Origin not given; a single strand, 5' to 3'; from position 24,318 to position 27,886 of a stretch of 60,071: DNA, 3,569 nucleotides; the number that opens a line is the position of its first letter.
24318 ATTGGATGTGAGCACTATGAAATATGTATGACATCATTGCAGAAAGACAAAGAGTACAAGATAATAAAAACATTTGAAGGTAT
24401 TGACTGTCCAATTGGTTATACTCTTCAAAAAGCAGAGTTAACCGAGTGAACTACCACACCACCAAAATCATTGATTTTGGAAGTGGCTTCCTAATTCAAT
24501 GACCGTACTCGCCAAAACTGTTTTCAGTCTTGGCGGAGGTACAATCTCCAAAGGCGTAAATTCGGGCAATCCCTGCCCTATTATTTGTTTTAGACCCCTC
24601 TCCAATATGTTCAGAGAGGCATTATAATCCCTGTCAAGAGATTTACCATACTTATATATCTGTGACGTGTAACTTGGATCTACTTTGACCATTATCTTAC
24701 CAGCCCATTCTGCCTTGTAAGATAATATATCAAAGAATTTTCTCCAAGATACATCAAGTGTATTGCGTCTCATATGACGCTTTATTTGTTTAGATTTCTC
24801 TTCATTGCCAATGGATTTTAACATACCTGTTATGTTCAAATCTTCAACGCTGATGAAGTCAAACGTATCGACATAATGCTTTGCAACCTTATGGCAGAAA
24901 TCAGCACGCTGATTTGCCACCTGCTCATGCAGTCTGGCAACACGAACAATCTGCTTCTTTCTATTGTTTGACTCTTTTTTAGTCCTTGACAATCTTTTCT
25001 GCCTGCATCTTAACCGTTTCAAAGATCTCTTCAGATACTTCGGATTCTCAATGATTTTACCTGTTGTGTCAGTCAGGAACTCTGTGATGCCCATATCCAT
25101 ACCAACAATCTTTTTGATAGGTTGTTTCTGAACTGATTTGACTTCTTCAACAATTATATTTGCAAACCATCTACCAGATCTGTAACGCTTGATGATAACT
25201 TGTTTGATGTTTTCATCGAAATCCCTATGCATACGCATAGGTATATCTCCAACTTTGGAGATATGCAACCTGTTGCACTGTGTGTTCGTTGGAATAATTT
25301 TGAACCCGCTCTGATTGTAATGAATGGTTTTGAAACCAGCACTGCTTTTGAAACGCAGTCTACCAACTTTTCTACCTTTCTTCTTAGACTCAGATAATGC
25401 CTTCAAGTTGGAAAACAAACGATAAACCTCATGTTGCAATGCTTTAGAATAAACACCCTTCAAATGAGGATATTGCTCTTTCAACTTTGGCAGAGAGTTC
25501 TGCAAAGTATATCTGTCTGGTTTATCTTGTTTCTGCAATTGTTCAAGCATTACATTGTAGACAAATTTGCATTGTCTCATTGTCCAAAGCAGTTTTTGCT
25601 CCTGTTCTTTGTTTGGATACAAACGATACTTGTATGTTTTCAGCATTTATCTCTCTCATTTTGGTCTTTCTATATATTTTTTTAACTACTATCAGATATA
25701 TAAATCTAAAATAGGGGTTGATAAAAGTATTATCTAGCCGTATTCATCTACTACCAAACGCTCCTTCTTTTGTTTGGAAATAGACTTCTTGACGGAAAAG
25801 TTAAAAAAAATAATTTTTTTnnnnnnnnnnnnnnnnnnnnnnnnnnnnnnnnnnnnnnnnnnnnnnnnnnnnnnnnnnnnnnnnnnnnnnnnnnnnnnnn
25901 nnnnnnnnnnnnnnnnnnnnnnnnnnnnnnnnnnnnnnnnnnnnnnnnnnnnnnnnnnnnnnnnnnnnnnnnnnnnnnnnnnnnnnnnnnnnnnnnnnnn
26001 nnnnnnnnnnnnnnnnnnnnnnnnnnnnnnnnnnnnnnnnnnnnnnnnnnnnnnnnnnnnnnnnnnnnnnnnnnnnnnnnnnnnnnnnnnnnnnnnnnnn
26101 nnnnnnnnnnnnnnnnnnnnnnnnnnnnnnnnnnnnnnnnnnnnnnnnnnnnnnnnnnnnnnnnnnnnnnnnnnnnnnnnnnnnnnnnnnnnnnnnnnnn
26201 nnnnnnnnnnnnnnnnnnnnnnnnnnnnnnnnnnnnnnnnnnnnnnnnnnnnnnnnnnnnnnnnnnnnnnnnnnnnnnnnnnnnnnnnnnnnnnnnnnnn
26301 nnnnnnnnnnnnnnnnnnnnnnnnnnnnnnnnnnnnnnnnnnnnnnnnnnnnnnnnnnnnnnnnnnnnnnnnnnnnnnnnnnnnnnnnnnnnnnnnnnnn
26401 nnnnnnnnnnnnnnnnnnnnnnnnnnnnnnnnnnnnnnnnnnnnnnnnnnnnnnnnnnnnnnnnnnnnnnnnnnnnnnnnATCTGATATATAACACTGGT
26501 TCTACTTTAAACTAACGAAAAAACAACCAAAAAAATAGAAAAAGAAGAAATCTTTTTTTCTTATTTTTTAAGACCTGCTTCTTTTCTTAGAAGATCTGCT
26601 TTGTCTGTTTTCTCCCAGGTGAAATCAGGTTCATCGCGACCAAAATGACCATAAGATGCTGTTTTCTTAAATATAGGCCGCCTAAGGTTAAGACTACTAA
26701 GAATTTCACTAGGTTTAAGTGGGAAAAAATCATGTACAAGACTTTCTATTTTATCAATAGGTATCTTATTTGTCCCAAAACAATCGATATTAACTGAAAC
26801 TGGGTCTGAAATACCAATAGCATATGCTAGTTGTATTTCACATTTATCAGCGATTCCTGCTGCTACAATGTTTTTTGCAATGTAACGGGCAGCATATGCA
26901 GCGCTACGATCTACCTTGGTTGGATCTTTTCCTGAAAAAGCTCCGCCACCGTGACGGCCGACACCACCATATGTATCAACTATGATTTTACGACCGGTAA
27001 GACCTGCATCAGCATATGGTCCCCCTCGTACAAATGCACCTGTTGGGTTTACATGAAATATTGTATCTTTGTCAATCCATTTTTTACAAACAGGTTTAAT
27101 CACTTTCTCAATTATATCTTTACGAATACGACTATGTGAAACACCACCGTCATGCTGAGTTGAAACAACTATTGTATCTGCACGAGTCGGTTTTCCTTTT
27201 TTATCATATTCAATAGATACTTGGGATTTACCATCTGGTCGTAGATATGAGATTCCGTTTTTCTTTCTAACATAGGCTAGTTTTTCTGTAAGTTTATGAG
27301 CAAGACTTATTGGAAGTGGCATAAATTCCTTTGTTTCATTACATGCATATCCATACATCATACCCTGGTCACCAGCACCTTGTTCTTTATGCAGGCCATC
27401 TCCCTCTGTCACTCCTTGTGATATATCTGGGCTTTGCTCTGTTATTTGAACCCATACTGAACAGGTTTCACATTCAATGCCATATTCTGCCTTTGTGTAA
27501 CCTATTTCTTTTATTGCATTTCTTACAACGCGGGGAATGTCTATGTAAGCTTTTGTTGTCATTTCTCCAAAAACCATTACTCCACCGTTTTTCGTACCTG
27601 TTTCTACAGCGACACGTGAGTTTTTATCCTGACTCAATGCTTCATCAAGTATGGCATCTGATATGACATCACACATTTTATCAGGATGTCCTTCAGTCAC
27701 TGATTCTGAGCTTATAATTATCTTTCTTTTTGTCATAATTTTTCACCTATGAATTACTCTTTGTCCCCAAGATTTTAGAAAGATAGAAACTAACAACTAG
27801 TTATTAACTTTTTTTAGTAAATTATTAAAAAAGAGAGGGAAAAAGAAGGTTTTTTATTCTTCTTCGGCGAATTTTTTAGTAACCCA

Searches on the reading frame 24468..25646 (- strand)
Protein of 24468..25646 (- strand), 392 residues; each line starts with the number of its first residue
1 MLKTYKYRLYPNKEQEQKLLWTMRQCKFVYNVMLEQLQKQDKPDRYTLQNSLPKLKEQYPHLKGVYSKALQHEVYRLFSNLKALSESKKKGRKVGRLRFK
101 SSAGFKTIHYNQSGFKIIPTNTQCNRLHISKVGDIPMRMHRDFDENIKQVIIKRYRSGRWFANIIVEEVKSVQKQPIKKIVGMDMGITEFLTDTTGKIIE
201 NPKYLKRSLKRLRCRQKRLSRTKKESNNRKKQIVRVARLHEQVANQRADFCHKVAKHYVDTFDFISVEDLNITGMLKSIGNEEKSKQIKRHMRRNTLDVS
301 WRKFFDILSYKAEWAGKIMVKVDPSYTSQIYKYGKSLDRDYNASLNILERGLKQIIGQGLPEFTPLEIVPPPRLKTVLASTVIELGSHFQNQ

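Call 86: search_protein_families(library=pfam, proteins=[window:24468-25646:-], max_evalue=0.001)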
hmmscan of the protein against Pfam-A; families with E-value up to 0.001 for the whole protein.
window:24468-25646:- (392 aa): 3 families
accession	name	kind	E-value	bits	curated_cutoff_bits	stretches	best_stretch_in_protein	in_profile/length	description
PF01385.25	OrfB_IS605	-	2e-27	96.2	30.5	1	166-277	4-118/120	Probable transposase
PF12323.14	HTH_OrfB_IS605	-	8.9e-13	48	21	1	1-40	1-41/47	Helix-turn-helix domain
PF07282.18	Cas12f1-like_TNB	-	2.4e-12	47.2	26.3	1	301-347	1-60/60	Cas12f1-like, TNB domain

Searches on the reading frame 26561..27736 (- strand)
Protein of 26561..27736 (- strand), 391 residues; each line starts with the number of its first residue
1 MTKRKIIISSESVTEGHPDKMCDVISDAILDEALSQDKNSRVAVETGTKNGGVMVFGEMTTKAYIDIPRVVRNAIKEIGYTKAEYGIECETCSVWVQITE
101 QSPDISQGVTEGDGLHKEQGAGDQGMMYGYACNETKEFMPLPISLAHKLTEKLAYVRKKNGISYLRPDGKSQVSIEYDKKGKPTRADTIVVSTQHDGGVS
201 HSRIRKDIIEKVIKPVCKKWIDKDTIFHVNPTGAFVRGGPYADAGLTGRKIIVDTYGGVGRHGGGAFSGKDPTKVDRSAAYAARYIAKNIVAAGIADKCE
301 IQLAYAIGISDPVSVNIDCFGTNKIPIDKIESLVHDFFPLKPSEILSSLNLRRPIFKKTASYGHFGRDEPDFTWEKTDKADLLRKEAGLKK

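Call 86: search_protein_families(library=pfam, proteins=[window:26561-27736:-], max_evalue=0.001)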
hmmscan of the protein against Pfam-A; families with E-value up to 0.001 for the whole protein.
window:26561-27736:- (391 aa): 3 families
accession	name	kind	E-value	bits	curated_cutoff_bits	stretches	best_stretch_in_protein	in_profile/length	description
PF02773.21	S-AdoMet_synt_C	-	1.2e-65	220.1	25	1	238-376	2-138/138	S-adenosylmethionine synthetase, C-terminal domain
PF02772.21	S-AdoMet_synt_M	-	1.3e-49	167.7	29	1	118-235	1-120/120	S-adenosylmethionine synthetase, central domain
PF00438.25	S-AdoMet_synt_N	-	1e-39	135.5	33.1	1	6-103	2-99/99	S-adenosylmethionine synthetase, N-terminal domain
